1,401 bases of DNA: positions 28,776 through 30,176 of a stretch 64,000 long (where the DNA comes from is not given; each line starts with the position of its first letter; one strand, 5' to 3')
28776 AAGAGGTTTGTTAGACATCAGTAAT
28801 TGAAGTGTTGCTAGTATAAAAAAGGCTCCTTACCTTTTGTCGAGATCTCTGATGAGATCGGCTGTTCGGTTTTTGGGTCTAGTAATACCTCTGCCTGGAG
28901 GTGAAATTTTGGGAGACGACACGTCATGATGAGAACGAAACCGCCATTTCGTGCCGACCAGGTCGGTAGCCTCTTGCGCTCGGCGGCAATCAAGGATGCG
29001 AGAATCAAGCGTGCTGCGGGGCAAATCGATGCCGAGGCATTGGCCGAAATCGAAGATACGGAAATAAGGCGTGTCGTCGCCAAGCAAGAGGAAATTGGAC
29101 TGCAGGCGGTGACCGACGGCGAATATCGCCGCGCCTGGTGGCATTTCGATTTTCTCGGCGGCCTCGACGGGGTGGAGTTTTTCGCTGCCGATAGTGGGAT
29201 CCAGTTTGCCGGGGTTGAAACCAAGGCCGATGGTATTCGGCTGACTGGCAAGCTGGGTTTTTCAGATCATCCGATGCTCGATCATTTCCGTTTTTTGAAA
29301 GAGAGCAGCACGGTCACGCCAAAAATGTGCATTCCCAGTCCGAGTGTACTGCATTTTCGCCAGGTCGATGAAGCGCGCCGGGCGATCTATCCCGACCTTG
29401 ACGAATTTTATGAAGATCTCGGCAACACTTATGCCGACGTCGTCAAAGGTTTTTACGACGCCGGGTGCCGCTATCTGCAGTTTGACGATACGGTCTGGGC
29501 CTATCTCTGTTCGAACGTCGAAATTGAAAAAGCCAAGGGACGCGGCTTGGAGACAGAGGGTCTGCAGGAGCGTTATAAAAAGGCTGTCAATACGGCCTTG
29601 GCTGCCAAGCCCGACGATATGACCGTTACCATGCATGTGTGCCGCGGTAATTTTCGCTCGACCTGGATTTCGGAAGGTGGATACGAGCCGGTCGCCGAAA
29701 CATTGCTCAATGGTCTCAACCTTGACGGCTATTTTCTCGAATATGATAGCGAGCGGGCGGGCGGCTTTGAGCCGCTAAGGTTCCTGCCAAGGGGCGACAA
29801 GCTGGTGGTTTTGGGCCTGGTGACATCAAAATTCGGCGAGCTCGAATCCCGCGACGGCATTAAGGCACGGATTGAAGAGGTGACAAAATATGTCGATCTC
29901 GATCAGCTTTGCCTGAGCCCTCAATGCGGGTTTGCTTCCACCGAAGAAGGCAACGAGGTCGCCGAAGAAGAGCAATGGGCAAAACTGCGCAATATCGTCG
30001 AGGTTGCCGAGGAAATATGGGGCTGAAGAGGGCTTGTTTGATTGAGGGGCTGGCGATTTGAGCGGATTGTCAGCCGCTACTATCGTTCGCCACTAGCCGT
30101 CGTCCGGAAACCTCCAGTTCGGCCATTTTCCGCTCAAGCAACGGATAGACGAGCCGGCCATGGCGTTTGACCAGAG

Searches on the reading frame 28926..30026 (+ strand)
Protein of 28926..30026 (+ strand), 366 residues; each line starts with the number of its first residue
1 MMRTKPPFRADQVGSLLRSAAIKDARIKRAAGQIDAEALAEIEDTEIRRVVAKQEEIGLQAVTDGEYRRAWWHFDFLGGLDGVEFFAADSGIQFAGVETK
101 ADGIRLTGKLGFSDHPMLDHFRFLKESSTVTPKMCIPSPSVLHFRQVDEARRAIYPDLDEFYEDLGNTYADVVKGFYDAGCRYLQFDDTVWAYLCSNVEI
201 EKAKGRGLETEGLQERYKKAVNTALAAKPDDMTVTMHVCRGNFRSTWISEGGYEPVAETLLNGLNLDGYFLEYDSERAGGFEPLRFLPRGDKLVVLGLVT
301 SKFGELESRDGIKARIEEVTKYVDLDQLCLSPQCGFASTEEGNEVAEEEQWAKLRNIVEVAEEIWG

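Call 18: search_protein_families(library=pfam, proteins=[window:28926-30026:+], max_evalue=0.00001)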
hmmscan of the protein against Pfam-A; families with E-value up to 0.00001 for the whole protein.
window:28926-30026:+ (366 aa): 1 family
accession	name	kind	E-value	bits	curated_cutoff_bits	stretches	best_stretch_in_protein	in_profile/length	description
PF01717.24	Meth_synt_2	-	5.6e-15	55.9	21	1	12-362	5-323/324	Cobalamin-independent synthase, Catalytic domain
